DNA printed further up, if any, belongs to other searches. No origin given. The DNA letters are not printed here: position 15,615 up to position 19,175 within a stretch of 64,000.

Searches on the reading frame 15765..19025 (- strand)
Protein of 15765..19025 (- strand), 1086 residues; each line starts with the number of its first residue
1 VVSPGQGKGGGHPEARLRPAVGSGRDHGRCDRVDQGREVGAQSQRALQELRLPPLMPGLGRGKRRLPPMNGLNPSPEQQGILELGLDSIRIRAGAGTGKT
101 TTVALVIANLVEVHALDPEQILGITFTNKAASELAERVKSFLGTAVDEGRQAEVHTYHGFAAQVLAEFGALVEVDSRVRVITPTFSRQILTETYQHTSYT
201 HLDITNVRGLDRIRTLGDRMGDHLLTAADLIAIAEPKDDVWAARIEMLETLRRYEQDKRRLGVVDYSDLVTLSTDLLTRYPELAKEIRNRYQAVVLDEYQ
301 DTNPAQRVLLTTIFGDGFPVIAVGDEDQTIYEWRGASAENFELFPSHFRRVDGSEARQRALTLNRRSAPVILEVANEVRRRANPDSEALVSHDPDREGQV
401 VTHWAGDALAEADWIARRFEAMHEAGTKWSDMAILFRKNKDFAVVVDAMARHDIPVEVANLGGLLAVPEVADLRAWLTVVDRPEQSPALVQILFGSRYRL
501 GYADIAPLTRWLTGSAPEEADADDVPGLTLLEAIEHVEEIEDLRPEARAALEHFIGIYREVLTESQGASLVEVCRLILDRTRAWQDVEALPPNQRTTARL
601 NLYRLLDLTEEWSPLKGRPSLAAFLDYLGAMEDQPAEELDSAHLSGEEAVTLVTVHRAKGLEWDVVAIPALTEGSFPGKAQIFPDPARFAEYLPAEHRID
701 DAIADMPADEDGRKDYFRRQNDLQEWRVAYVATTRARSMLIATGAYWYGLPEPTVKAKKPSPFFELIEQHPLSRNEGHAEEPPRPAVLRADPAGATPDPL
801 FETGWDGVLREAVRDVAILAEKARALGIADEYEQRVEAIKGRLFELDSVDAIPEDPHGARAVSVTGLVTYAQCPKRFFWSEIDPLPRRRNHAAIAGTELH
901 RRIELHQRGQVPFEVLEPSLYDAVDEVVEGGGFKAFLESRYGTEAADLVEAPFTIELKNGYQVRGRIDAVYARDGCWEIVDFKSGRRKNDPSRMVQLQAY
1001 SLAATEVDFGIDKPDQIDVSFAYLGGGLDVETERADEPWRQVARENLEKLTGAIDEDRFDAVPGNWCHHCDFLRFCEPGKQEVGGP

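Call 61: search_protein_families(library=pfam, proteins=[window:15765-19025:-], max_evalue=0.00001)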
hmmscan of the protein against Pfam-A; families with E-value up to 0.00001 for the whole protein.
window:15765-19025:- (1086 aa): 6 families
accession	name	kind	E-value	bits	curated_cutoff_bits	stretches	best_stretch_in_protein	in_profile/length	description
PF00580.27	UvrD-helicase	-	1.4e-55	189.3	23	1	76-348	3-270/271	UvrD/REP helicase N-terminal domain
PF13361.12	UvrD_C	-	7.4e-28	98.4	25.6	1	361-742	3-345/350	UvrD-like helicase C-terminal domain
PF12705.13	PDDEXK_1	-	1.8e-24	87.4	22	1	862-1077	2-247/247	PD-(D/E)XK nuclease superfamily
PF13245.12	AAA_19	-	3.2e-19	69.9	25.1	1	89-332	14-132/134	AAA domain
PF13538.12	UvrD_C_2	-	3.3e-06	27.3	27.4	0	650-672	2-26/52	UvrD-like helicase C-terminal domain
PF13604.12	AAA_30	-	3.8e-06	27.2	27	0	91-138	23-66/191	AAA domain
